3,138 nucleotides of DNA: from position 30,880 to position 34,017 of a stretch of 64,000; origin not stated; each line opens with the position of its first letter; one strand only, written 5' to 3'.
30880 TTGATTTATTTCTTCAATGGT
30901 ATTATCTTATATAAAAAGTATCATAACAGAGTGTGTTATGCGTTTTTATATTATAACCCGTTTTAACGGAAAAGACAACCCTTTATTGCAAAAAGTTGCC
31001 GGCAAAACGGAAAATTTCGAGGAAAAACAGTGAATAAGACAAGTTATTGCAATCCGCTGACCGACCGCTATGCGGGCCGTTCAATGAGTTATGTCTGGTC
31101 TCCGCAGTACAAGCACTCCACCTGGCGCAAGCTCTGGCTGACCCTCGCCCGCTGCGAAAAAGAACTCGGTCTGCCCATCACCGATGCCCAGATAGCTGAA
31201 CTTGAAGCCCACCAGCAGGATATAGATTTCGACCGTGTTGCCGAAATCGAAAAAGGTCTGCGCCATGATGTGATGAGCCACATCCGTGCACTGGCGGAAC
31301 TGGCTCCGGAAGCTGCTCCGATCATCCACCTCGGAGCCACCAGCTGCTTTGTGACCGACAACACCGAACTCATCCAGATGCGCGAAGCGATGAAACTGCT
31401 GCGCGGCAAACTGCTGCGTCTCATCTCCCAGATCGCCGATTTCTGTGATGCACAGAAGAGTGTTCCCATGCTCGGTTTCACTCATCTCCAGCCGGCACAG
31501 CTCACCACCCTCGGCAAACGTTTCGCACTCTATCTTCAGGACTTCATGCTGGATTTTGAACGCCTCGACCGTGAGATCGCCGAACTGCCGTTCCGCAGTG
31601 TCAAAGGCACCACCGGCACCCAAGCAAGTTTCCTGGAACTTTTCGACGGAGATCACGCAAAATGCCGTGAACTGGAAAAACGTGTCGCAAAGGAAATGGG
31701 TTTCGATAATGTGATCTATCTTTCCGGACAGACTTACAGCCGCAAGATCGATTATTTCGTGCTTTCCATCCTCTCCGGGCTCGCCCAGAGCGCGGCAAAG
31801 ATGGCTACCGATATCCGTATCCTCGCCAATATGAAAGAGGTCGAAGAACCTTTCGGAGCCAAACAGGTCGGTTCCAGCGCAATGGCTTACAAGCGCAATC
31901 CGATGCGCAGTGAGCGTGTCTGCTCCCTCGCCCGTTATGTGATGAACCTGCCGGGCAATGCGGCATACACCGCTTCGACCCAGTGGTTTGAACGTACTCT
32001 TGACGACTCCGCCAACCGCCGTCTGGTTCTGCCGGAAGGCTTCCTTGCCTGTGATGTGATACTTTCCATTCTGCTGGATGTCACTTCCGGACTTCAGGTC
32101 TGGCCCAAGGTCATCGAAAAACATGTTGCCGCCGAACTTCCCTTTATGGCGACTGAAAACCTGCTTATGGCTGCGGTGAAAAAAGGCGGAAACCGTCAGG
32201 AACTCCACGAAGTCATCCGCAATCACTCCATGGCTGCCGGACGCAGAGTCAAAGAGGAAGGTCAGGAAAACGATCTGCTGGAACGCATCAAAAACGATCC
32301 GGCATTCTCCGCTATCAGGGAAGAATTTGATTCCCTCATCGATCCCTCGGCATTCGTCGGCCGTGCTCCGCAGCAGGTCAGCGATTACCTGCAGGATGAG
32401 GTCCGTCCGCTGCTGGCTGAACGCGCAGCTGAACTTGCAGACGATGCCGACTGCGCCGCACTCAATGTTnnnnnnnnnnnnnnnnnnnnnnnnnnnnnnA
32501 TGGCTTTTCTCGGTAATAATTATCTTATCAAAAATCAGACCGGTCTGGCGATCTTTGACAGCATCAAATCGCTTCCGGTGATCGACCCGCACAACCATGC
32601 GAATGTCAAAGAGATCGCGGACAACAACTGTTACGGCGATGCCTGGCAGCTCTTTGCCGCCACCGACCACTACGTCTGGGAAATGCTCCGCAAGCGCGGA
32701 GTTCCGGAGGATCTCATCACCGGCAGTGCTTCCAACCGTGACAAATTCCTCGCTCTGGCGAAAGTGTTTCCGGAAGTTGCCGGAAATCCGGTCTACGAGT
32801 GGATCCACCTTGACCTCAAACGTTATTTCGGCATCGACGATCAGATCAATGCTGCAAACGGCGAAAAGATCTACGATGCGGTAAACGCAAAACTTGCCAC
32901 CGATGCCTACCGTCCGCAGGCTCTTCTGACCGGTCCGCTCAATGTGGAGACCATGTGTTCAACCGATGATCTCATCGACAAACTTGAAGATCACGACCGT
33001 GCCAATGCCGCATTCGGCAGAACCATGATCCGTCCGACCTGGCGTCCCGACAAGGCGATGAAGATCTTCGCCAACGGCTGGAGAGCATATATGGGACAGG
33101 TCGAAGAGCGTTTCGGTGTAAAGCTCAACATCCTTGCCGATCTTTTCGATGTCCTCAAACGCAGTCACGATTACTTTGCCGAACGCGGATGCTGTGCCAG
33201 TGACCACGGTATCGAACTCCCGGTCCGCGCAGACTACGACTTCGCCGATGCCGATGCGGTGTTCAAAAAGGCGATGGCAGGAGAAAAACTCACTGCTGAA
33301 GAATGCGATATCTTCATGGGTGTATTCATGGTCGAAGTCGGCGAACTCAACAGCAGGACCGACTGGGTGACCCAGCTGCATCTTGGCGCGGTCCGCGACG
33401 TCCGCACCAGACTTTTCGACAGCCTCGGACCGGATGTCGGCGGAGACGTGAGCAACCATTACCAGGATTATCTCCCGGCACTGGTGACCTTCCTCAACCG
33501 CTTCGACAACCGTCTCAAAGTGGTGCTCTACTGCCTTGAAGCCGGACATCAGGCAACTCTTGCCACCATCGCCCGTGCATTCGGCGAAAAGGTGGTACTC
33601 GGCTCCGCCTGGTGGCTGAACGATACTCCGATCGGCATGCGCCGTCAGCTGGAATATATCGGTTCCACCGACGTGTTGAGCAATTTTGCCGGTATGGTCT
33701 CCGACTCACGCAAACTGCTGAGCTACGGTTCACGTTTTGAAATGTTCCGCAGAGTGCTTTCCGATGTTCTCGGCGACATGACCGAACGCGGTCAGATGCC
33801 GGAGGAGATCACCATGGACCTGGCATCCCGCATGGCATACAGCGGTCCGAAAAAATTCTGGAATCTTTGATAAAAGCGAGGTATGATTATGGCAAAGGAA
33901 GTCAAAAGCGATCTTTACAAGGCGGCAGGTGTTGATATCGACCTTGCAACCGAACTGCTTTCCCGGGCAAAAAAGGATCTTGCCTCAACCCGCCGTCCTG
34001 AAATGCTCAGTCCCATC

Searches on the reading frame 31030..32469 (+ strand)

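Call 47: search_protein_families(library=pfam, proteins=[window:31030-32469:+], max_evalue=0.0001)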
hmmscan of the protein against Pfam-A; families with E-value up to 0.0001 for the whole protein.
window:31030-32469:+ (480 aa): 2 families
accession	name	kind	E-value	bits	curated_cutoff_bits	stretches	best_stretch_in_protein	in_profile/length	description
PF10397.14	ADSL_C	-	7.9e-24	84.2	32.7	1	371-451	1-77/79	Adenylosuccinate lyase C-terminus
PF00206.25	Lyase_1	-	1e-23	84.7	27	1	49-305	48-311/312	Lyase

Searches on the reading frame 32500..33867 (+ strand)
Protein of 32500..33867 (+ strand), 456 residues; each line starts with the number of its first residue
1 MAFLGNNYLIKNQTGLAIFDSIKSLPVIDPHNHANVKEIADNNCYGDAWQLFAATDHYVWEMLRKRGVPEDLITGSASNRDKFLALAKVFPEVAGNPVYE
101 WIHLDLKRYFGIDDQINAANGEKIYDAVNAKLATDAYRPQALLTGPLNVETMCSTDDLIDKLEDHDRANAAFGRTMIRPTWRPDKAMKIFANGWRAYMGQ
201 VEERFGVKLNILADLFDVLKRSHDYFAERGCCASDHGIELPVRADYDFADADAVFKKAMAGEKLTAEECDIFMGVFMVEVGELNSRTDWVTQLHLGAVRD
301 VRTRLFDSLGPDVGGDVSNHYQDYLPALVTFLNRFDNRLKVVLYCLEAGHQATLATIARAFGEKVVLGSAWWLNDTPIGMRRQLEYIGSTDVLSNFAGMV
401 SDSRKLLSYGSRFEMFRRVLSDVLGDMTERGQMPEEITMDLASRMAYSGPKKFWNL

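Call 47: search_protein_families(library=pfam, proteins=[window:32500-33867:+], max_evalue=0.0001)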
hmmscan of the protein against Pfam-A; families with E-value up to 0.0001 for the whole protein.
window:32500-33867:+ (456 aa): 1 family
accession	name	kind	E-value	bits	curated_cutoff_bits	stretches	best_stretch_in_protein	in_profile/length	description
PF02614.20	UxaC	-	1.5e-137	459.7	25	1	2-453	2-463/464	Glucuronate isomerase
